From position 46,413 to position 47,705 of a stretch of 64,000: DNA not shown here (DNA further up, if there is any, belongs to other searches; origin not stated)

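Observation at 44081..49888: Radical SAM / BtrH-like / methyltransferase-like / ABC exporter / ACP operon of unknown product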

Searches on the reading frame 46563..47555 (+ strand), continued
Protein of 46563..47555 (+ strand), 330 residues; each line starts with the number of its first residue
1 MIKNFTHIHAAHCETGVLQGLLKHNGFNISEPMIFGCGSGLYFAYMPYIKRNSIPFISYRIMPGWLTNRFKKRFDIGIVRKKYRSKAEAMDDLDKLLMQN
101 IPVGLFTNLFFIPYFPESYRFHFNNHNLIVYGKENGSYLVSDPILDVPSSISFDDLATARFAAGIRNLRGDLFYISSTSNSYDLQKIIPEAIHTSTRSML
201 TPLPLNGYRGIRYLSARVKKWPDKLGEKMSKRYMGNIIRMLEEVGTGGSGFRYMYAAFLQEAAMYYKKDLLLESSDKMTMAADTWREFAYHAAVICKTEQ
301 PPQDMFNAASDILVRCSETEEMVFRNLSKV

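Call 53: search_protein_families(library=ncbifam, proteins=[L009:6622-7527:+, L009:7534-8667:+, L009:8667-9107:+, L009:9119-9586:+, L009:9597-10001:+, L009:10001-10999:+, L009:11069-11767:+, L009:11757-13040:+, L009:13466-14596:+, L009:15218-15475:+], max_evalue=1e-20)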
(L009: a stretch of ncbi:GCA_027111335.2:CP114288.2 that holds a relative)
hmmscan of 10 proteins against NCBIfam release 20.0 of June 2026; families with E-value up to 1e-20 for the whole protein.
L009:6622-7527:+ (301 aa): 0 families

L009:7534-8667:+ (377 aa): 4 families
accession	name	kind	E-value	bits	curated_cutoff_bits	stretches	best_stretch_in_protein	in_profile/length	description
NF053539.1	resorcinol_DarB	exception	4.4e-203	674.4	550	1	3-377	2-377/377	dialkylresorcinol biosynthesis protein DarB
NF005293.2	PRK06816.1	subfamily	7.5e-178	591.3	450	1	4-377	1-378/378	StlD/DarB family beta-ketosynthase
NF006829.0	PRK09352.1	subfamily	1.3e-26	93.4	249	0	189-372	158-317/322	beta-ketoacyl-ACP synthase 3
TIGR00747.1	fabH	subfamily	2.4e-23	82.7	292.1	0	274-363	226-310/322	beta-ketoacyl-ACP synthase III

L009:8667-9107:+ (146 aa): 0 families

L009:9119-9586:+ (155 aa): 0 families

L009:9597-10001:+ (134 aa): 2 families
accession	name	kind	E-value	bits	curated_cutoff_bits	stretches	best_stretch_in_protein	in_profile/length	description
NF053545.1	flexirubin_DarG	equivalog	1.8e-61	206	170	1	1-129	1-129/129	flexirubin biosynthesis protein DarG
NF053536.1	DarG_fam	subfamily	3.6e-56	188.9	70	1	1-132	1-131/131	DarG family dialkylresorcinol biosynthesis protein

L009:10001-10999:+ (332 aa): 1 family
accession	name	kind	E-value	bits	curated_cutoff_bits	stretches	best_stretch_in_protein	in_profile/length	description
NF053550.1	DarH_acyl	equivalog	2e-154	513.6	300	1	4-328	1-325/325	BtrH-related acyltransferase DarH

L009:11069-11767:+ (232 aa): 123 families (the best 25 are shown)
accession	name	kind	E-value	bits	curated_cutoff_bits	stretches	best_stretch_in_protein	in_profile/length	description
TIGR01188.1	drrA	subfamily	2.5e-73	247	312.45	1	3-208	8-213/302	daunorubicin resistance ABC transporter, ATP-binding protein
NF010060.0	PRK13537.1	equivalog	9.7e-55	185.6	521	1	4-209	31-236/314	nodulation factor ABC transporter ATP-binding protein NodI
NF010059.0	PRK13536.1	equivalog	1.2e-53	182.1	549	1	4-209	59-264/342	nodulation factor ABC transporter ATP-binding protein NodI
TIGR01288.1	nodI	equivalog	8.4e-52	176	424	1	5-209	21-225/303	nodulation factor ABC transporter ATP-binding protein NodI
TIGR03864.1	PQQ_ABC_ATP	hypoth_equivalog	1.2e-50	172.2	302.25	1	3-224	16-236/236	ABC transporter, ATP-binding subunit, PQQ-dependent alcohol dehydrogenase system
TIGR03522.1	GldA_ABC_ATP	equivalog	3.9e-47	161.2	402.6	1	3-210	17-223/301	gliding motility-associated ABC transporter ATP-binding subunit GldA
NF033858.1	ABC2_perm_RbbA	equivalog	2.4e-46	158.1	1050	1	3-224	281-501/909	ribosome-associated ATPase/putative transporter RbbA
TIGR04521.1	ECF_ATPase_2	equivalog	1.2e-42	145.9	330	1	3-213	20-239/279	energy-coupling factor transporter ATPase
TIGR03740.1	galliderm_ABC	subfamily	2.3e-42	145.2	309.75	1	4-222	16-220/223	lantibiotic protection ABC transporter ATP-binding subunit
NF006987.0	PRK09452.1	equivalog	8.2e-41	139.9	482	1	4-212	33-241/378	spermidine/putrescine ABC transporter ATP-binding protein PotA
NF043075.1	MMSYN1_0197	equivalog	8.5e-39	133.4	550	1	4-212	18-226/341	spermidine/putrescine ABC transporter ATP-binding protein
TIGR04406.1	LPS_export_lptB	equivalog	3.4e-38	131.3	240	1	5-210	18-226/239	LPS export ABC transporter ATP-binding protein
TIGR00968.1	3a0106s01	subfamily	1.4e-37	129.5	342.75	1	3-213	15-225/237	sulfate ABC transporter ATP-binding protein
TIGR03265.1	PhnT2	equivalog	1.7e-37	129.5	457.7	1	3-211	19-227/353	putative 2-aminoethylphosphonate ABC transporter ATP-binding protein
TIGR01187.1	potA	subfamily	2e-37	129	355.6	1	19-212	1-194/325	polyamine ABC transporter ATP-binding protein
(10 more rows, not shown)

L009:11757-13040:+ (427 aa): 0 families

L009:13466-14596:+ (376 aa): 13 families
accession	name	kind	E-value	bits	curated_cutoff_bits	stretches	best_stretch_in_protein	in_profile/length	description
NF006618.0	PRK09185.1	subfamily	3.7e-66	223.8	407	1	3-374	3-392/394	beta-ketoacyl-ACP synthase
NF005589.0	PRK07314.1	subfamily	4e-48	164.2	387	1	3-375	4-412/413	beta-ketoacyl-ACP synthase II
TIGR03150.1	fabF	equivalog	1.3e-47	162.4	493.75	1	7-372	5-406/407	beta-ketoacyl-ACP synthase II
NF004618.0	PRK05952.1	equivalog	2.5e-44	151.8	455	1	109-374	112-382/384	beta-ketoacyl-ACP synthase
NF058662.1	cispenta_AmcF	equivalog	6.2e-42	143.9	325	1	10-373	7-368/369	cispentacin biosynthesis acyltransferase subunit AmcF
NF005490.0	PRK07103.1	equivalog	3.9e-37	128.3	445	1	102-375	127-413/414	polyketide beta-ketoacyl:acyl carrier protein synthase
NF004970.0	PRK06333.1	subfamily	2.1e-36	125.7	525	1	131-374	160-421/424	beta-ketoacyl-ACP synthase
NF005076.0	PRK06501.1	equivalog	1.2e-35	123.2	629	1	112-372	143-420/425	beta-ketoacyl-ACP synthase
NF006274.0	PRK08439.1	equivalog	2.8e-32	112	621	1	115-375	133-406/406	beta-ketoacyl-ACP synthase II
NF006587.0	PRK09116.1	equivalog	6.1e-32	110.9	470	1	118-375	138-407/408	beta-ketoacyl-ACP synthase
NF006434.0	PRK08722.1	equivalog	2.1e-25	89.4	759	1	117-375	137-414/414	beta-ketoacyl-ACP synthase II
NF005916.1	PRK07910.1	equivalog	3.2e-25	88.9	560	1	140-374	167-417/418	KasA/KasB family beta-ketoacyl-ACP synthase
NF005935.0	PRK07967.1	equivalog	1.2e-23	83.6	630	1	114-375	132-404/406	beta-ketoacyl-ACP synthase I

L009:15218-15475:+ (85 aa): 1 family
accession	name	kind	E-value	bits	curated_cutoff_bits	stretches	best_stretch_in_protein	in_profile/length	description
NF006617.0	PRK09184.1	subfamily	3e-23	81.7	70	1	1-85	11-96/96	phosphopantetheine-binding protein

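Call 56: search_protein_families(library=pfam, proteins=[L007:6594-7358:+, L015:2195-2692:-, L010:13376-14569:+, L010:15384-16358:+], max_evalue=0.001)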
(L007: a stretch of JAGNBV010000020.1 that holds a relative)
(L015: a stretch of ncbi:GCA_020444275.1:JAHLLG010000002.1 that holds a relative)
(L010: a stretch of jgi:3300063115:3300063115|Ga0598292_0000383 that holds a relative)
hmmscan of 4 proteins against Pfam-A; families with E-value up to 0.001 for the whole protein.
L007:6594-7358:+ (254 aa): 1 family
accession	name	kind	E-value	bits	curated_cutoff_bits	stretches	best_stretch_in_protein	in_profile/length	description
PF02557.22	VanY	-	3.4e-07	30.5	25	1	33-102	6-79/132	D-alanyl-D-alanine carboxypeptidase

L015:2195-2692:- (165 aa): 0 families

L010:13376-14569:+ (397 aa): 3 families
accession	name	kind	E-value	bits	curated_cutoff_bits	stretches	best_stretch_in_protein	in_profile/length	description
PF00155.27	Aminotran_1_2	-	3.3e-55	188.2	19.7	1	43-384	2-361/361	Aminotransferase class I and II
PF01212.27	Beta_elim_lyase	-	1.7e-06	28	27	1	91-266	36-224/288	Beta-eliminating lyase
PF01053.26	Cys_Met_Meta_PP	-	0.00094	18.3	27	0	79-216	47-181/381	Cys/Met metabolism PLP-dependent enzyme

L010:15384-16358:+ (324 aa): 2 families
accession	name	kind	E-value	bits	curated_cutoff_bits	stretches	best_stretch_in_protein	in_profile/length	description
PF00355.32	Rieske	-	1.6e-22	79.6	20.3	1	5-87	1-83/88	Rieske [2Fe-2S] domain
PF19112.6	VanA_C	-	9e-15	55.7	23.5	1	141-320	1-192/193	Vanillate O-demethylase oxygenase C-terminal domain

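Call 73: search_protein_families(library=ncbifam, proteins=[L010:13376-14569:+, L010:14566-15372:+, L010:15384-16358:+, L010:5912-7138:-, L010:2006-5854:-, L010:505-2013:-, L015:7785-9143:+], max_evalue=1e-10)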
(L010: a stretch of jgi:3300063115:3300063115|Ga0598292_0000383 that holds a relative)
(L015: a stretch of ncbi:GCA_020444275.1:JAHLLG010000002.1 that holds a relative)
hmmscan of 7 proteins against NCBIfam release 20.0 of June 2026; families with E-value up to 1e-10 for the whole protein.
L010:13376-14569:+ (397 aa): 11 families
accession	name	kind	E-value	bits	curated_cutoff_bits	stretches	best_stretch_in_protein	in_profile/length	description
NF047600.1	SerpalmtaseCFB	equivalog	2.8e-207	688.1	640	1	2-393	3-394/395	serine palmitoyltransferase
TIGR01825.1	gly_Cac_T_rel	subfamily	7.2e-125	416.6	535.4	1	19-394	10-385/385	BioF/Kbl family PLP-dependent acyltransferase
NF005394.0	PRK06939.1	equivalog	8.4e-125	416.6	460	1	15-394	14-397/397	glycine C-acetyltransferase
TIGR00858.1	bioF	equivalog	3.3e-116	388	426.45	1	27-384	6-364/365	8-amino-7-oxononanoate synthase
NF047599.1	SerpalmtaseBetaP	equivalog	2.3e-113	378.9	500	1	12-391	12-393/394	serine palmitoyltransferase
TIGR01822.1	2am3keto_CoA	equivalog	1.3e-99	333.8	493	1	16-394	11-393/393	glycine C-acetyltransferase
NF047603.1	SerpalmtaseAlphaP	equivalog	2.1e-88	296.7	670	1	16-392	17-397/399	serine palmitoyltransferase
TIGR01821.1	5aminolev_synth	equivalog_domain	1.3e-80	271.2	338.55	1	40-393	42-399/402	5-aminolevulinate synthase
NF005526.0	PRK07179.1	equivalog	3.7e-66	223.4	428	1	28-393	36-401/407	alpha-hydroxyketone-type quorum-sensing autoinducer synthase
NF005697.0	PRK07505.1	subfamily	1.1e-48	165.9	342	1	27-389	33-400/405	hypothetical protein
NF004608.1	PRK05937.1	equivalog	2.1e-40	138.7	399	1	74-389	41-347/366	8-amino-7-oxononanoate synthase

L010:14566-15372:+ (268 aa): 177 families (the best 25 are shown)
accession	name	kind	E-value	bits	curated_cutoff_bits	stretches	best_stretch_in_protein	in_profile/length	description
NF049977.1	KDhSphingRedKdsR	equivalog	2.7e-97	325.3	400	1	2-265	3-267/267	3-ketodihydrosphingosine reductase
NF004823.0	PRK06179.1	subfamily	5.5e-70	235.9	310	1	2-267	5-269/271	oxidoreductase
NF004826.0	PRK06182.1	subfamily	1.2e-69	234.7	305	1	2-262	4-270/274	oxidoreductase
NF005372.1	PRK06914.1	subfamily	1.1e-67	228.3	320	1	2-261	2-273/279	SDR family oxidoreductase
NF004824.0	PRK06180.1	subfamily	1.3e-57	195.1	298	1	2-239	4-248/279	oxidoreductase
NF006114.0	PRK08263.1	subfamily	2.1e-57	194.5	290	1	1-245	2-250/280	short chain dehydrogenase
NF004649.0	PRK05993.1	equivalog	4.1e-57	193.6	387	1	2-262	4-274/277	SDR family oxidoreductase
NF005065.0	PRK06482.1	equivalog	6e-44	150.5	291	1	1-201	1-209/276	SDR family oxidoreductase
NF004284.0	PRK05693.1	equivalog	6.9e-44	150.5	326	1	3-267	2-270/274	SDR family oxidoreductase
NF005950.0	PRK08017.1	equivalog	6.3e-43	146.9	326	1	1-262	1-255/256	SDR family oxidoreductase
NF005881.0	PRK07832.1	equivalog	6.4e-40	137.1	296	1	3-251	10-260/287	SDR family oxidoreductase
NF006776.0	PRK09291.1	equivalog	1.4e-38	133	265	1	1-177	1-181/257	SDR family oxidoreductase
NF004825.0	PRK06181.1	equivalog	1.6e-37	129.3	215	1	2-261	6-259/268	SDR family oxidoreductase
NF004196.0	PRK05650.1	equivalog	8e-37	126.8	297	1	1-259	1-255/272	SDR family oxidoreductase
NF006123.0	PRK08267.1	equivalog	1.1e-36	126.5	261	1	2-181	2-190/261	SDR family oxidoreductase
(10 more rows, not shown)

L010:15384-16358:+ (324 aa): 1 family
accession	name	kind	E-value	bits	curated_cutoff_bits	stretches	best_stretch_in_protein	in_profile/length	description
NF052579.1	BetMthstMoxSdmAMthl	equivalog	1.4e-22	80.2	600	1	4-289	16-298/351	4beta-methylsterol monooxygenase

L010:5912-7138:- (408 aa): 18 families
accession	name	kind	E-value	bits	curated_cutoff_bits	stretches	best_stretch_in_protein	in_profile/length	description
NF005935.0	PRK07967.1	equivalog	1.5e-117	392.9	630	1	3-407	2-405/406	beta-ketoacyl-ACP synthase I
TIGR03150.1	fabF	equivalog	5.6e-101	338.2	493.75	1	3-404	1-407/407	beta-ketoacyl-ACP synthase II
NF005589.0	PRK07314.1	subfamily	4e-99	332.2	387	1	2-406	3-412/413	beta-ketoacyl-ACP synthase II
NF006587.0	PRK09116.1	equivalog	1.5e-90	303.9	470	1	3-407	2-408/408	beta-ketoacyl-ACP synthase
NF004970.0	PRK06333.1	subfamily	4.7e-84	282.7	525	1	3-407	4-423/424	beta-ketoacyl-ACP synthase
NF006274.0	PRK08439.1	equivalog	1.2e-75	254.9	621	1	3-405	2-405/406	beta-ketoacyl-ACP synthase II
NF006434.0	PRK08722.1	equivalog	7.5e-70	235.9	759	1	3-405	4-413/414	beta-ketoacyl-ACP synthase II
NF005076.0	PRK06501.1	equivalog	9.9e-70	235.5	629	1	5-404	13-421/425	beta-ketoacyl-ACP synthase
NF005490.0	PRK07103.1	equivalog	4.7e-69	233.4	445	1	2-405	3-412/414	polyketide beta-ketoacyl:acyl carrier protein synthase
NF006618.0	PRK09185.1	subfamily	7.9e-60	202.9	407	1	2-405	2-392/394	beta-ketoacyl-ACP synthase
NF005916.1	PRK07910.1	equivalog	7e-59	199.8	560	1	3-403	12-415/418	KasA/KasB family beta-ketoacyl-ACP synthase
NF004618.0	PRK05952.1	equivalog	1.4e-57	195.3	455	1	133-406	117-383/384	beta-ketoacyl-ACP synthase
NF058662.1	cispenta_AmcF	equivalog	6.1e-44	150.5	325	1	5-404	2-368/369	cispentacin biosynthesis acyltransferase subunit AmcF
NF045894.1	PKS_plus_SDR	equivalog_domain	1.2e-28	99.4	1740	1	81-405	98-426/1515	type I polyketide synthase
NF040607.1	mycolic_Pks13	equivalog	1.2e-27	95.8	2100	1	77-406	192-526/1680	polyketide synthase Pks13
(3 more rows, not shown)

L010:2006-5854:- (1282 aa): 5 families
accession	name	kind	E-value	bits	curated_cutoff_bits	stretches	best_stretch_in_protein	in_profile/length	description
TIGR00921.1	2A067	subfamily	1.7e-33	115.6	351.9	2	649-803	571-731/733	hydrophobe/amphiphile efflux-3 (HAE3) family transporter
TIGR03480.1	HpnN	hypoth_equivalog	6.9e-29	100.4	751.85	2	210-486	210-496/862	hopanoid biosynthesis associated RND transporter like protein HpnN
NF045600.2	BstA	equivalog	3.9e-21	74.7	1400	1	190-415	202-432/903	sterol transporter cytoplasmic membrane protein BstA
TIGR00530.1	AGP_acyltrn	subfamily_domain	1.1e-17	64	102.95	1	885-1002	7-129/130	1-acylglycerol-3-phosphate O-acyltransferase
TIGR00833.1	actII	subfamily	7.4e-16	57.6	874.7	0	252-413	155-329/910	MMPL family RND transporter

L010:505-2013:- (502 aa): 7 families
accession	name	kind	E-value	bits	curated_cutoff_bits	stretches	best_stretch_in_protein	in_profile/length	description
TIGR02733.1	desat_CrtD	equivalog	6.6e-27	94.3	549.7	1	6-77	3-74/492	C-3',4' desaturase CrtD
TIGR02730.1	carot_isom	equivalog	7e-26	91.1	586.9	1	5-275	1-286/493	carotenoid isomerase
TIGR02734.1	crtI_fam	subfamily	9.6e-20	70.7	238.1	1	7-320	1-323/504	phytoene desaturase family protein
NF045637.1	carotdesatCrtDProt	equivalog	1e-15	57.3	580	0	166-467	171-459/485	1-hydroxycarotenoid 3,4-desaturase CrtD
NF058655.1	CrtID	equivalog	9.8e-15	54.3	640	0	7-57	1-51/478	bifunctional phytoene desaturase/3,4-desaturase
NF042421.1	hydcarot_desat_CrtD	equivalog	1.8e-12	46.5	500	1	7-155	4-141/487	1-hydroxycarotenoid 3,4-desaturase CrtD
NF045689.1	BCarotKetCrtO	equivalog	8.1e-12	44.5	1000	0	3-42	2-41/563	beta-carotene ketolase CrtO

L015:7785-9143:+ (452 aa): 15 families
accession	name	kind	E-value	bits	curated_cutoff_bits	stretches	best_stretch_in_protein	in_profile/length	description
TIGR04072.2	rSAM_ladder_B12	equivalog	1.5e-126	422.7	360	1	5-450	1-441/443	lipid biosynthesis B12-binding/radical SAM protein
TIGR04385.1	B12_rSAM_cofa1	equivalog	2.5e-55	188.5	450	1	14-406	12-416/438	B12 lower ligand biosynthesis radical SAM protein BzaD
TIGR04428.1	B12_rSAM_trp_MT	equivalog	1.5e-36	125.9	500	2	14-160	9-155/558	tryptophan 2-C-methyltransferase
NF045585.1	rSAM_slr0320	equivalog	7.7e-35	120.4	775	1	96-402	134-455/511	photosystem II high light acclimation radical SAM protein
TIGR04479.1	bcpD_PhpK_rSAM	subfamily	8.5e-34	116.8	600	1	15-356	65-404/504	PhpK family radical SAM P-methyltransferase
TIGR03471.1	HpnJ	equivalog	7.7e-28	97.6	577.6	1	158-410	153-414/472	hopanoid biosynthesis associated radical SAM protein HpnJ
TIGR04014.1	B12_SAM_MJ_0865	equivalog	2.4e-25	89.2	360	1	88-386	57-360/434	methyl-coenzyme M reductase glutamine C-methyltransferase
TIGR02026.1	BchE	equivalog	3e-25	89.1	481.35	1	98-357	90-361/497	magnesium-protoporphyrin IX monomethyl ester anaerobic oxidative cyclase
NF033070.1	rSAM_AprD4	equivalog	1.6e-24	86.7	500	1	190-396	194-402/456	AprD4 family radical SAM diol-dehydratase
TIGR04013.1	B12_SAM_MJ_1487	hypoth_equivalog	4e-20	72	251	1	88-362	56-334/382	TIGR04013 family B12-binding domain/radical SAM domain-containing protein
TIGR04367.1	HpnR_B12_rSAM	equivalog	1.3e-19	70.2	650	1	22-344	22-336/490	hopanoid C-3 methylase HpnR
NF038361.1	rSAM_Sden_1168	equivalog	8e-16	57.7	575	1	20-393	83-482/560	Sden_1168 family B12-binding radical SAM P-methyltransferase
TIGR04295.1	B12_rSAM_oligo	hypoth_equivalog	6.9e-15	54.6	400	1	90-318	92-318/422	TIGR04295 family B12-binding domain-containing radical SAM protein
NF050148.1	rSAM_ApyD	equivalog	5e-13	48.3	750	1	100-355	103-360/645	RiPP biosynthesis radical SAM protein ApyD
NF033712.0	B12_rSAM_KedN5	subfamily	1.5e-11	43.3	700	1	97-404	88-411/624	KedN5 family methylcobalamin-dependent radical SAM C-methyltransferase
